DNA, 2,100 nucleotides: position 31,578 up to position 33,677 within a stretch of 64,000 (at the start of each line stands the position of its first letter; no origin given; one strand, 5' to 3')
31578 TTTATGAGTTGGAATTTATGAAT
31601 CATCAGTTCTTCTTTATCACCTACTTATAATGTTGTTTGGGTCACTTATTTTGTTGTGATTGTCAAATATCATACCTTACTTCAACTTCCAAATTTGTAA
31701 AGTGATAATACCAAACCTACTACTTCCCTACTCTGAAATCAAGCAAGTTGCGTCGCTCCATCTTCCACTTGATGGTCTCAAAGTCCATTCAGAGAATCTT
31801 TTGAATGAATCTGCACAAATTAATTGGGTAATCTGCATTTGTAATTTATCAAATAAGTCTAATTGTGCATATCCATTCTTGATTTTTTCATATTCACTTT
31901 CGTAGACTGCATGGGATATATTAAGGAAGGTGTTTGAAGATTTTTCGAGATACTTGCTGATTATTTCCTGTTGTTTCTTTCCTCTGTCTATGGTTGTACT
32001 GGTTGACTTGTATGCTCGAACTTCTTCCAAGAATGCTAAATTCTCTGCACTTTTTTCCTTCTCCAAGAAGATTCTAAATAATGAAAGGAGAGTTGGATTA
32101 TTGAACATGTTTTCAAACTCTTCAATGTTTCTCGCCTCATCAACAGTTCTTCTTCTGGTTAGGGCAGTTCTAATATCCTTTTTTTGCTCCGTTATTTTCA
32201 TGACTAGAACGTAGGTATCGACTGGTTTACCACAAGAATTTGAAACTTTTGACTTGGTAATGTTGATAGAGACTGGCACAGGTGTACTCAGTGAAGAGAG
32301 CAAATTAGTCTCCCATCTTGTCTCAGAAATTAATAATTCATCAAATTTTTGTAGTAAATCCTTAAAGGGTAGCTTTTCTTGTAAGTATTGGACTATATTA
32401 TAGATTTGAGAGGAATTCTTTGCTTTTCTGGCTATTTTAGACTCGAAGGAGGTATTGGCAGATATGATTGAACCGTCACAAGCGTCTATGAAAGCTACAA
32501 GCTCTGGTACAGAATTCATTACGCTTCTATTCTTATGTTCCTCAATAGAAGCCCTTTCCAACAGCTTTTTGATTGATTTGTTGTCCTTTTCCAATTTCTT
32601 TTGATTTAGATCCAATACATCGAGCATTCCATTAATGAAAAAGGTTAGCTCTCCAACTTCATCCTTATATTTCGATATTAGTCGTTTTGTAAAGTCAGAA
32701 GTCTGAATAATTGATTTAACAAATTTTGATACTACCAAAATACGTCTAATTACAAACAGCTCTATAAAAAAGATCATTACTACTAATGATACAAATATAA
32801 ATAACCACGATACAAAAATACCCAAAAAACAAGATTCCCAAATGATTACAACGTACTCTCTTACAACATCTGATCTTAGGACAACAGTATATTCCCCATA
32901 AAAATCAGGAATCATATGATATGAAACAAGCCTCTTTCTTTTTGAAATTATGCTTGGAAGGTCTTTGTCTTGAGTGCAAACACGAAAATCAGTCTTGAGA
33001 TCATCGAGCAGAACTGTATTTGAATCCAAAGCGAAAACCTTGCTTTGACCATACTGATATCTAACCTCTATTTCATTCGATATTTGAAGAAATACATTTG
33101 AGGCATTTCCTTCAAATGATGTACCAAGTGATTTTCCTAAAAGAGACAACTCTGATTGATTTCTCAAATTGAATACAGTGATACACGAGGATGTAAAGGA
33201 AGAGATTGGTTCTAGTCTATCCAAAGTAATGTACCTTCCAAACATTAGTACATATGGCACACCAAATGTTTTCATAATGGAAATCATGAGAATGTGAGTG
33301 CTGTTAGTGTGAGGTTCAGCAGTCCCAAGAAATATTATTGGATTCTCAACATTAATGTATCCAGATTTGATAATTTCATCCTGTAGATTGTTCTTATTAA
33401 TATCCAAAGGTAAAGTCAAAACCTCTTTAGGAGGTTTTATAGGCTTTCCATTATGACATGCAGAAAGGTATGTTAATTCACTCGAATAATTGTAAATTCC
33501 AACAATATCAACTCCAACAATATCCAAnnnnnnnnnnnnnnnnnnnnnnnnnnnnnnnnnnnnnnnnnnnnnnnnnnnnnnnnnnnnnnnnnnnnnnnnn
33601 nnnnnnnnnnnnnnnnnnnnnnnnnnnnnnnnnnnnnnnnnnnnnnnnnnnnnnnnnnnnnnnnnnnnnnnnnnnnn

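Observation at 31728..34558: Bacterial-style two-TM sensor + HAMP module fused to a eukaryotic RGS domain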

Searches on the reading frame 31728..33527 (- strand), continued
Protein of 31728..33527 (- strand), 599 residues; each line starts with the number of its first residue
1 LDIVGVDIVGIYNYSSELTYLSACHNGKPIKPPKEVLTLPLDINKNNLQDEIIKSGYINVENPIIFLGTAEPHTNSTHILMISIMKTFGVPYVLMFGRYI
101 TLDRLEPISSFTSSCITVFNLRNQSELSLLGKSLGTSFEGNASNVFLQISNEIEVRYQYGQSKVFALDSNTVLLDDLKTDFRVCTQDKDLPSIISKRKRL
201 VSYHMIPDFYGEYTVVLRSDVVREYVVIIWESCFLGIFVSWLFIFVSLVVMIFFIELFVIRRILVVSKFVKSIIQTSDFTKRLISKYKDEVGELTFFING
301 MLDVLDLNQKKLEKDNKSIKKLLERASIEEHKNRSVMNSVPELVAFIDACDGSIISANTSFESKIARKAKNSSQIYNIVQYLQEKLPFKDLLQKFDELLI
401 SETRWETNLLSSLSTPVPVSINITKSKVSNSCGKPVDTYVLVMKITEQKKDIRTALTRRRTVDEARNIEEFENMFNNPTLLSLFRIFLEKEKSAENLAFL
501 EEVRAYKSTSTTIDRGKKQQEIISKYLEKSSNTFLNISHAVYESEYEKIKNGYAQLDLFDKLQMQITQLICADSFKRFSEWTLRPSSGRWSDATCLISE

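Call 57: list_cluster_members(proteins=[P0047, P0052, P0053, P0057, P0060, P0063, P0065, P0068, P0066, P0059])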
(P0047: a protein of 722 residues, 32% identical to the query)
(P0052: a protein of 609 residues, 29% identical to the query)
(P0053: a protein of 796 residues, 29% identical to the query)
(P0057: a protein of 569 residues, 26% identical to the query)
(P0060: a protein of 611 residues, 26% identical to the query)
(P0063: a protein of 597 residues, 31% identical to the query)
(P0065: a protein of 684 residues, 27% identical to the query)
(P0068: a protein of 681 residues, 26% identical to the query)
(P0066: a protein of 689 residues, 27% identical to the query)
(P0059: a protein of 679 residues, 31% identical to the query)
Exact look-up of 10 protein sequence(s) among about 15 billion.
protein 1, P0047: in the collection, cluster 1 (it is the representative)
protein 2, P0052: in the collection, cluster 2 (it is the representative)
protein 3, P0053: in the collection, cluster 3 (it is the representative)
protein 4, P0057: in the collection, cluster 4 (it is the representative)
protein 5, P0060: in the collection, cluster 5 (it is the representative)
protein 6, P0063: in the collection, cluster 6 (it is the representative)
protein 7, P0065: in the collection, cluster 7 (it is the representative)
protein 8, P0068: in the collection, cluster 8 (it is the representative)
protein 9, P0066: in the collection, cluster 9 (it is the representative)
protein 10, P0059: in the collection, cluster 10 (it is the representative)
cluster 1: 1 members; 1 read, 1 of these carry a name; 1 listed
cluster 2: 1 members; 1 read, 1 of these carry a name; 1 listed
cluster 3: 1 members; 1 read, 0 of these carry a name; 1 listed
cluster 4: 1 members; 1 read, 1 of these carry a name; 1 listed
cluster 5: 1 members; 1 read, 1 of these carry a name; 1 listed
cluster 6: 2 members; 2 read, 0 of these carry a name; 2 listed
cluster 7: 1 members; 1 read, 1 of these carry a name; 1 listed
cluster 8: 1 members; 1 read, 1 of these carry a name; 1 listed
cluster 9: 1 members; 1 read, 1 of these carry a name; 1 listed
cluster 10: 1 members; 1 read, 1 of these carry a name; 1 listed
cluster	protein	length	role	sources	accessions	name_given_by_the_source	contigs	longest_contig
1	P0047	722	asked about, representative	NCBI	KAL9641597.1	hypothetical protein ABK040_013516 [Willaertia magna]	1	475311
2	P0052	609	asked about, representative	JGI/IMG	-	NO-binding membrane sensor protein with MHYT domain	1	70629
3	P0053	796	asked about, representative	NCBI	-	-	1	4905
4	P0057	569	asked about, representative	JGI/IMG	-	NO-binding membrane sensor protein with MHYT domain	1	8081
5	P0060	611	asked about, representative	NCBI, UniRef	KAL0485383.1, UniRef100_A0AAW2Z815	regulator of G-protein signaling [Acrasis kona] | Regulator of G-protein signaling n=1 Tax=Acrasis kona TaxID=1008807 RepID=A0AAW2Z815_9EUKA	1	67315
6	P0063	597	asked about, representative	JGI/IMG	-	-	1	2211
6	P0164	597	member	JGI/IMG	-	-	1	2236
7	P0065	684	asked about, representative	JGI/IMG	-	hypothetical protein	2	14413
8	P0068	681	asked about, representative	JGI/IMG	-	PAS domain S-box-containing protein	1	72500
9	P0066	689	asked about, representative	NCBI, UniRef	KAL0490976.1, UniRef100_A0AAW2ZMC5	regulator of G-protein signaling [Acrasis kona] | Regulator of G-protein signaling n=1 Tax=Acrasis kona TaxID=1008807 RepID=A0AAW2ZMC5_9EUKA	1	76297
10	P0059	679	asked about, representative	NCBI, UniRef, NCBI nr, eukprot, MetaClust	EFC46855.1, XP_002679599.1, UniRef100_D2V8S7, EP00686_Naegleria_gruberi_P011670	RGS domain-containing protein [Naegleria gruberi] | RGS domain-containing protein n=1 Tax=Naegleria gruberi TaxID=5762 RepID=D2V8S7_NAEGR | XP_002679599.1 RGS domain-containing protein [Naegleria gruberi strain NEG-M]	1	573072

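Call 67: find_encoding_contigs(protein=P0080, flank=4000, max_places=2)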
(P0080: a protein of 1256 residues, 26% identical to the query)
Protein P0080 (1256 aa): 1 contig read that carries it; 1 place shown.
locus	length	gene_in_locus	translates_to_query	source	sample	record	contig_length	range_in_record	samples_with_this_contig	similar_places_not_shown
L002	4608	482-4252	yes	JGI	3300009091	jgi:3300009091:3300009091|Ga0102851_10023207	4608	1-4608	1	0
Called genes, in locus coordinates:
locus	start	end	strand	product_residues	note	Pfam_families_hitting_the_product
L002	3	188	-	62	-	?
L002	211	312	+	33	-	-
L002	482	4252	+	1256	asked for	PF05228:CHASE4, PF00672:HAMP (weak), PF08448:PAS_4 (weak), PF00989:PAS, PF13426:PAS_9, PF07536:HWE_HK (weak), PF07568:HisKA_2, PF02518:HATPase_c (weak), +1 more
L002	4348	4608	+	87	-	?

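Call 68: find_encoding_contigs(protein=P0123, flank=4000, max_places=2)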
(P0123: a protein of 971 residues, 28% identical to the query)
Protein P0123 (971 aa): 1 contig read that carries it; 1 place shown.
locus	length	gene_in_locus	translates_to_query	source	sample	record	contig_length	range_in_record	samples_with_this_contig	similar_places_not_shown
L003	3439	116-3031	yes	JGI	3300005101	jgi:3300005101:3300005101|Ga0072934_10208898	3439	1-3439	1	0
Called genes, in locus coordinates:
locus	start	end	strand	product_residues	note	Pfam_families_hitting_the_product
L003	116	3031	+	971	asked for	PF05228:CHASE4, PF00989:PAS, PF08448:PAS_4, PF13426:PAS_9, PF08447:PAS_3, PF13426:PAS_9, PF00990:GGDEF, PF01966:HD, +3 more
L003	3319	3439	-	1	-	?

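Call 69: find_related_loci(query=P0080, collection=genome_contigs, flank=500)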
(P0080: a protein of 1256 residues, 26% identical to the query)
Query P0080 (1256 aa) in genome_contigs; peptide patterns used: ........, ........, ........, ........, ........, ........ (x = any residue, [..] = any of these).
28 stretches matched a pattern, but none encodes a relative of the query by tblastn (E <= 1e-3).

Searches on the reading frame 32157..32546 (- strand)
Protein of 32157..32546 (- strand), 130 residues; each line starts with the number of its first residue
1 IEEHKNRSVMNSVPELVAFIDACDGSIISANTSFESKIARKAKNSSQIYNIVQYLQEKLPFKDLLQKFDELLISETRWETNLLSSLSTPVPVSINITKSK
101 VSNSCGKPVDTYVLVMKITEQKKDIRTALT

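Call 7: search_protein_families(library=pfam, proteins=[window:32157-32546:-], max_evalue=10)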
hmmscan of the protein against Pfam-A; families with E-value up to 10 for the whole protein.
seq(130 aa): 3 families
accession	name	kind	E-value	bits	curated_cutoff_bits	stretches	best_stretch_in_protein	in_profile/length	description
PF13188.13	PAS_8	-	0.0079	16.5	21.8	1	7-36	4-32/65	PAS domain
PF18508.7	zf_C2H2_13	-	0.029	14.4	26.5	1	97-115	15-33/42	Zinc finger domain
PF08448.16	PAS_4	-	0.059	14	23.1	1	11-122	2-109/110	PAS fold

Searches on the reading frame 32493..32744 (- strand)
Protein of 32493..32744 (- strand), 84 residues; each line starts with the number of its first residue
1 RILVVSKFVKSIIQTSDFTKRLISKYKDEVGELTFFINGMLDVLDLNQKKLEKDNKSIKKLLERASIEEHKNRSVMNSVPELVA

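Call 49: search_solved_structures(query=A2, max_evalue=1, show_alignments=3)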
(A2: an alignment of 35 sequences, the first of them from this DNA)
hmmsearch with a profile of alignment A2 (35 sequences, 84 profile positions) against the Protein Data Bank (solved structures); distinct sequences matched with E-value up to 1: 36.
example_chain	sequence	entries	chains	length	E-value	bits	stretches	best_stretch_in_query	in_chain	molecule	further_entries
9r1o_A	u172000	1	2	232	7.9e-06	29.3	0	27-67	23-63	sc-apCC-6-DPH-NR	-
8qad_A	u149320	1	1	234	2.8e-05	27.5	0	28-66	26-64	sc-apCC-6-LLIA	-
3zrw_B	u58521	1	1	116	0.00025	24.5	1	1-49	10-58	AF1503 PROTEIN, OSMOLARITY SENSOR PROTEIN ENVZ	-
3zrw_A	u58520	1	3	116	0.00031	24.2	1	1-47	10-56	AF1503 PROTEIN, OSMOLARITY SENSOR PROTEIN ENVZ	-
2y21_A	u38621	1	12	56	0.00034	24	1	1-45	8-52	HAMP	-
2y20_A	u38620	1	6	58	0.00067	23.1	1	1-45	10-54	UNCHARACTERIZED PROTEIN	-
2lfs_A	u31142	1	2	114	0.0018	21.7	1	1-47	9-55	HAMP domain-containing protein, Osmolarity sensor protein EnzV chimera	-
3zrx_A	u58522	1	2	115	0.0019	21.7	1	1-47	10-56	AF1503 PROTEIN, OSMOLARITY SENSOR PROTEIN ENVZ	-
3zrv_A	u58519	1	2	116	0.0019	21.6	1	1-47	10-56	HAMP, OSMOLARITY SENSOR PROTEIN ENVZ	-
2y0t_A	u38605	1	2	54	0.0022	21.4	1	1-45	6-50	AF1503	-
2l7i_A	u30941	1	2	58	0.0027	21.1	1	1-45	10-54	Uncharacterized protein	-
4gn0_A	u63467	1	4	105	0.0029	21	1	1-53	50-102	Hamp domain of AF1503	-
2y0q_A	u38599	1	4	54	0.0034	20.8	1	1-45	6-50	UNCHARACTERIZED PROTEIN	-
2lfr_A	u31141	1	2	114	0.0044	20.5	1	1-48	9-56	HAMP domain-containing protein, Osmolarity sensor protein EnzV chimera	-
3zcc_A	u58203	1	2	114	0.0054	20.2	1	1-47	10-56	HAMP, OSMOLARITY SENSOR PROTEIN ENVZ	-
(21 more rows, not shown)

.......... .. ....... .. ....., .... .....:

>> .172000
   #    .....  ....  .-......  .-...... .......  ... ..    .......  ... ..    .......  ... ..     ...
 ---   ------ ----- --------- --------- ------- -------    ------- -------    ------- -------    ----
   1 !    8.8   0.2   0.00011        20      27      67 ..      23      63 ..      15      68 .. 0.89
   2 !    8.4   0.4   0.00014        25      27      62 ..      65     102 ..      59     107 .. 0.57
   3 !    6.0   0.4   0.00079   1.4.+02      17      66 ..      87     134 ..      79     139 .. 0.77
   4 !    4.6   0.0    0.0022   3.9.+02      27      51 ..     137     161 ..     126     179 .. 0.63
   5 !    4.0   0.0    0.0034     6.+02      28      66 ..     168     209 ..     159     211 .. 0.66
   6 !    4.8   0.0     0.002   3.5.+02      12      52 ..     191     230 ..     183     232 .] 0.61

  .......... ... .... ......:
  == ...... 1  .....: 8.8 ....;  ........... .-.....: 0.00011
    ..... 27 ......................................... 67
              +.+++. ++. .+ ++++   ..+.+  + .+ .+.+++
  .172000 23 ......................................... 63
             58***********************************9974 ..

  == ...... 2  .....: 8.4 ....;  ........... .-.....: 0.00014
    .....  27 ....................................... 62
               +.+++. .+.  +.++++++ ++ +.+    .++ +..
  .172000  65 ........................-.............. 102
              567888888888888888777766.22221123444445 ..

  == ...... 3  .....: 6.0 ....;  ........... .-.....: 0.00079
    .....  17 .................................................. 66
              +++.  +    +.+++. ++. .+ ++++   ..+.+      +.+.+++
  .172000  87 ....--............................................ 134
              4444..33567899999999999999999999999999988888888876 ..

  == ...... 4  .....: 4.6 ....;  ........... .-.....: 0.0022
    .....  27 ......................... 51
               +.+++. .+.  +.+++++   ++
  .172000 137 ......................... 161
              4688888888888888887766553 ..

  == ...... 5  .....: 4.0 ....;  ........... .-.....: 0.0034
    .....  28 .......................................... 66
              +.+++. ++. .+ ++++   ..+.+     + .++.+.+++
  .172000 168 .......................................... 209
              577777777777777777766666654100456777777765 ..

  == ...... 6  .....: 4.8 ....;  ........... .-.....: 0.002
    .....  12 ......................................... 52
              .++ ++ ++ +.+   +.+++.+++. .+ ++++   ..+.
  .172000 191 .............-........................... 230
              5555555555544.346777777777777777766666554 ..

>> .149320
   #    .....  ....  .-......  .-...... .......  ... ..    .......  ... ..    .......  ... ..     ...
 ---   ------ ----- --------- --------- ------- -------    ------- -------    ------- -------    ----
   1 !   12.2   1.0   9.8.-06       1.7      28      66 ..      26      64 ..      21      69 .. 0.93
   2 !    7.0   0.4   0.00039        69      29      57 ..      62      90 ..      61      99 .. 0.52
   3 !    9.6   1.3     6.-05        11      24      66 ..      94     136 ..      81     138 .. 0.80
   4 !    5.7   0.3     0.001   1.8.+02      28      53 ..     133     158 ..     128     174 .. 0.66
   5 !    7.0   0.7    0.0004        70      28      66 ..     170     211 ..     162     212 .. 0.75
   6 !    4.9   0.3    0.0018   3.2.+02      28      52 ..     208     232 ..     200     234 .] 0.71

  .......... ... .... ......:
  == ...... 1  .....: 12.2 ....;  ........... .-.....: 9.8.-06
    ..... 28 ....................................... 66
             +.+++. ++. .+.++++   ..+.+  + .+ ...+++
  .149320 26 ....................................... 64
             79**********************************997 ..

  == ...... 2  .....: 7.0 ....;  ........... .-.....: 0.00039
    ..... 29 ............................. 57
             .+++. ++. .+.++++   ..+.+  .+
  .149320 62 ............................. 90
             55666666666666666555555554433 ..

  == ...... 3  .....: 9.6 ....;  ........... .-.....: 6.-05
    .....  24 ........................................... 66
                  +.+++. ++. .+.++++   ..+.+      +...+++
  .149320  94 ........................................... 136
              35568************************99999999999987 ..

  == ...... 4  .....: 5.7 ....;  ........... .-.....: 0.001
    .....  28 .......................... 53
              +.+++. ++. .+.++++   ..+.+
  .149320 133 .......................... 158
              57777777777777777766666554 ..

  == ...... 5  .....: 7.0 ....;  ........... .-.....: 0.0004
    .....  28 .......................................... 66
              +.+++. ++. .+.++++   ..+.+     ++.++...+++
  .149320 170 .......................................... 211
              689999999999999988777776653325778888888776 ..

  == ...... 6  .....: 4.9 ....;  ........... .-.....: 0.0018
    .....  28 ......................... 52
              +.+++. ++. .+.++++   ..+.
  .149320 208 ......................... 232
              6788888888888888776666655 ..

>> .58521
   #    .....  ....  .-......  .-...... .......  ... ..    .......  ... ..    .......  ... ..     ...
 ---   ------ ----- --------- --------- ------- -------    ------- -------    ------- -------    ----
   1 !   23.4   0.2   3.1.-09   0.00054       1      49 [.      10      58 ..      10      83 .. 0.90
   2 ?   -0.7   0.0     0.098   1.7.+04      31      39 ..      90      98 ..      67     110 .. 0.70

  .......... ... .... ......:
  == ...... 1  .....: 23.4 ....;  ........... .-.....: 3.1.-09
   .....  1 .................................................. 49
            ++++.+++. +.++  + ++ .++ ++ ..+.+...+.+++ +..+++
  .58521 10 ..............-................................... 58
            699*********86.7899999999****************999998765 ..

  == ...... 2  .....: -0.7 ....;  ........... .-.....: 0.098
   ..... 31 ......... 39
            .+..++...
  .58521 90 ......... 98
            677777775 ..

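Call 70: find_homologous_proteins(query=A2, max_evalue=0.001)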
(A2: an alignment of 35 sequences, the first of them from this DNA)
Query A2 (35 sequences): 425 candidates shared short words with the query, none scored E <= 0.001.

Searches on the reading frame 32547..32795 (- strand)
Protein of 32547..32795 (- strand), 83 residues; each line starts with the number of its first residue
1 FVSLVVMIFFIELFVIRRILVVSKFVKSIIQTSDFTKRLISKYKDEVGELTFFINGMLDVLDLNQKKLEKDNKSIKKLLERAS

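Call 7: search_protein_families(library=pfam, proteins=[window:32547-32795:-], max_evalue=10)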
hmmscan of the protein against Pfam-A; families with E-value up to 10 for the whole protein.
seq(83 aa): 1 family
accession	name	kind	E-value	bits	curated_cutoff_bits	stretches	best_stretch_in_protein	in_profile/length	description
PF00672.30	HAMP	-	0.13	13.1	25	1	34-61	24-51/53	HAMP domain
